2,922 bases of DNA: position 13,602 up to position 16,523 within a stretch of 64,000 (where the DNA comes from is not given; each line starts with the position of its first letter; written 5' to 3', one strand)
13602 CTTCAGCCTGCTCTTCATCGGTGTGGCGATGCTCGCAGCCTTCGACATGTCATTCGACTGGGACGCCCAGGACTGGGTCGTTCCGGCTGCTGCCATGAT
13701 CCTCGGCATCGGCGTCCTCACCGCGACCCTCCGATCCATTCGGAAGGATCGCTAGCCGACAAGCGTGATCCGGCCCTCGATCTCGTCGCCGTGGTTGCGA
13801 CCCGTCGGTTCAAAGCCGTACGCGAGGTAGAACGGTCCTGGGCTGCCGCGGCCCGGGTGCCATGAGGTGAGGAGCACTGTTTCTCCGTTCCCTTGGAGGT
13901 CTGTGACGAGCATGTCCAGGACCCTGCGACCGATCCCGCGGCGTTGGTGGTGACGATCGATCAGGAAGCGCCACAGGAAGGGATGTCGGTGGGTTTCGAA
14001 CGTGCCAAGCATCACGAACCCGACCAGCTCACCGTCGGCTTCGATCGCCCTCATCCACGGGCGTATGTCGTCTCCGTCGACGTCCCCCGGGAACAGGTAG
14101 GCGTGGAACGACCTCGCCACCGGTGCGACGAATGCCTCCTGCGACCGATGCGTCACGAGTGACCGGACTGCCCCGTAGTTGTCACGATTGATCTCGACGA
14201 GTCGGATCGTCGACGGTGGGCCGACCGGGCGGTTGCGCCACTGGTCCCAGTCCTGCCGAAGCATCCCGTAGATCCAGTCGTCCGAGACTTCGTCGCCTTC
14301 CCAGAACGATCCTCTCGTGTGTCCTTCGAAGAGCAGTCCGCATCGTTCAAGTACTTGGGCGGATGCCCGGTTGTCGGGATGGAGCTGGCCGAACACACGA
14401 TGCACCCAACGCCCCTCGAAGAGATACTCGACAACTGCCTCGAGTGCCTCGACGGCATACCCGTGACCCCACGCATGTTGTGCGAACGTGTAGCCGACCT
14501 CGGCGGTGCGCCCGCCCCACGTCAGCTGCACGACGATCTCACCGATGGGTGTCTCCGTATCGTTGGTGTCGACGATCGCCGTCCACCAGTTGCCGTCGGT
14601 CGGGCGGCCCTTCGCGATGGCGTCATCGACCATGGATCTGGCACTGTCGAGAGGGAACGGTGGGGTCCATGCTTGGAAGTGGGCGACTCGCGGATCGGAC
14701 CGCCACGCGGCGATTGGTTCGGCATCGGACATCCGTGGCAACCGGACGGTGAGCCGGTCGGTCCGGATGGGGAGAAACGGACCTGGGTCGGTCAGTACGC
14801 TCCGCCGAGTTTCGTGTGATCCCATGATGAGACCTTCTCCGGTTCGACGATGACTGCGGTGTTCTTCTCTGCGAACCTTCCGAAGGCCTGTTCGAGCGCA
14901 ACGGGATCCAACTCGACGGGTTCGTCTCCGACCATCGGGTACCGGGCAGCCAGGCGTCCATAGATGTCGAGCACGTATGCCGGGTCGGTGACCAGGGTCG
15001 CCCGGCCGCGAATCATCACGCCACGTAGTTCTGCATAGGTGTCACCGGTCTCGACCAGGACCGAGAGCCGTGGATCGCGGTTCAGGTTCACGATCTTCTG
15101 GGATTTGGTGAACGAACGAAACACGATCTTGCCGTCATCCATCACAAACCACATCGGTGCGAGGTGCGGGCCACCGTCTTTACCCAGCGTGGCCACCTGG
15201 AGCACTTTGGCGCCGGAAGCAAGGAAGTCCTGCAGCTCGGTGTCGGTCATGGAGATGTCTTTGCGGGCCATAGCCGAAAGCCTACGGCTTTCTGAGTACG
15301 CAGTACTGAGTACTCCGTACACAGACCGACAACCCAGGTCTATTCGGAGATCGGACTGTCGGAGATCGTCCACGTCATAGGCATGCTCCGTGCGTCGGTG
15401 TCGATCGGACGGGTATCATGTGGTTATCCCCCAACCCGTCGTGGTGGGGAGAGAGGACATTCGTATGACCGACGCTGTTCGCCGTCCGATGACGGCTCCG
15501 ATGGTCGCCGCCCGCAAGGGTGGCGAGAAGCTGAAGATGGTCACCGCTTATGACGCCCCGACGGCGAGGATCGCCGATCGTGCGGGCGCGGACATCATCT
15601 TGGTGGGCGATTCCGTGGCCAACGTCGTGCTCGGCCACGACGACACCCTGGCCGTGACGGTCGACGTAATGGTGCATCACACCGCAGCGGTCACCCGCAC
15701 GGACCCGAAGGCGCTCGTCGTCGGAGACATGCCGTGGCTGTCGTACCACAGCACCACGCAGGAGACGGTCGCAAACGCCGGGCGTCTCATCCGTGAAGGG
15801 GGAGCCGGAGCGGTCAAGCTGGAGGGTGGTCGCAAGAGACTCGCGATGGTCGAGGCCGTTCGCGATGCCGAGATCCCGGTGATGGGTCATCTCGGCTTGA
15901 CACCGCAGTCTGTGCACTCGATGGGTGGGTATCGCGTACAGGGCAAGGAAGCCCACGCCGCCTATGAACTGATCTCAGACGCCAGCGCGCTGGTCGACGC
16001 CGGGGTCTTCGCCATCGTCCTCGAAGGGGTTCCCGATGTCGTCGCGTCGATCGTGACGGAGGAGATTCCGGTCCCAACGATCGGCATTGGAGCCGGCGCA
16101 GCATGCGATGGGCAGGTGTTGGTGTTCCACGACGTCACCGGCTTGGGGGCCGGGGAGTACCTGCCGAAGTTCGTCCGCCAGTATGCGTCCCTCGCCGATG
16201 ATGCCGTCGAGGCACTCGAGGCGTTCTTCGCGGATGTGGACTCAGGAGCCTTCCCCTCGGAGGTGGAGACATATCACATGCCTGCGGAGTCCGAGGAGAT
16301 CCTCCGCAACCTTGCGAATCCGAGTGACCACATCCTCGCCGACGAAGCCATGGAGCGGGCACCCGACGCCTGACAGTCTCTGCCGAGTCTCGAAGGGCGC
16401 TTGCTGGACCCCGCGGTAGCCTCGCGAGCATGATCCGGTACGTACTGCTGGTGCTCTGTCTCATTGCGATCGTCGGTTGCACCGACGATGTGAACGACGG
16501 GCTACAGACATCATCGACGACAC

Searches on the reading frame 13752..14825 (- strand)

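Call 31: search_protein_families(library=pfam, proteins=[window:13752-14825:-], max_evalue=0.00001)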
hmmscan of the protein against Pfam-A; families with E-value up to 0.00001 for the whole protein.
window:13752-14825:- (357 aa): 4 families
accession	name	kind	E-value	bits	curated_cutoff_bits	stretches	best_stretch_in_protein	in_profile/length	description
PF13302.13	Acetyltransf_3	-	3.2e-31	109.3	25.4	1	24-164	1-137/138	Acetyltransferase (GNAT) domain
PF00583.31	Acetyltransf_1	-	3e-19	69.8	20.7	2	235-317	15-95/116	Acetyltransferase (GNAT) family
PF13508.13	Acetyltransf_7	-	3.2e-09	37.5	27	1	261-340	8-84/84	Acetyltransferase (GNAT) domain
PF13420.13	Acetyltransf_4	-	5.6e-06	26.9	24.3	0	261-310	54-105/155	Acetyltransferase (GNAT) domain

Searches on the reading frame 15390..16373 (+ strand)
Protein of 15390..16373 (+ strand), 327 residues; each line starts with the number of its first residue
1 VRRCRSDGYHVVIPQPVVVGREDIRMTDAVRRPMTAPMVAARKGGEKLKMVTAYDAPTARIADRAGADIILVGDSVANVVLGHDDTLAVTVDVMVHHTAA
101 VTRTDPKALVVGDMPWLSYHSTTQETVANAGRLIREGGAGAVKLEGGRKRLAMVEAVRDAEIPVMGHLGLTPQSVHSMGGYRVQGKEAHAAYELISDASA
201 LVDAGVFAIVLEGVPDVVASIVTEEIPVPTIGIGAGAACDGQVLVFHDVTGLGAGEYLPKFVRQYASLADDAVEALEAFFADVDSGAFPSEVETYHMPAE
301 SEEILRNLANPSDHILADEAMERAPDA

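Call 31: search_protein_families(library=pfam, proteins=[window:15390-16373:+], max_evalue=0.00001)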
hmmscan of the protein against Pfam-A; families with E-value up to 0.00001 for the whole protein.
window:15390-16373:+ (327 aa): 2 families
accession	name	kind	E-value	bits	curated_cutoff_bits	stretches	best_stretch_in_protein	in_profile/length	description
PF02548.21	Pantoate_transf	-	5.6e-103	344.3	28.7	1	39-291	8-259/259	Ketopantoate hydroxymethyltransferase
PF13714.12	PEP_mutase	-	5.1e-06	26.7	31.5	1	43-147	6-107/240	Phosphoenolpyruvate phosphomutase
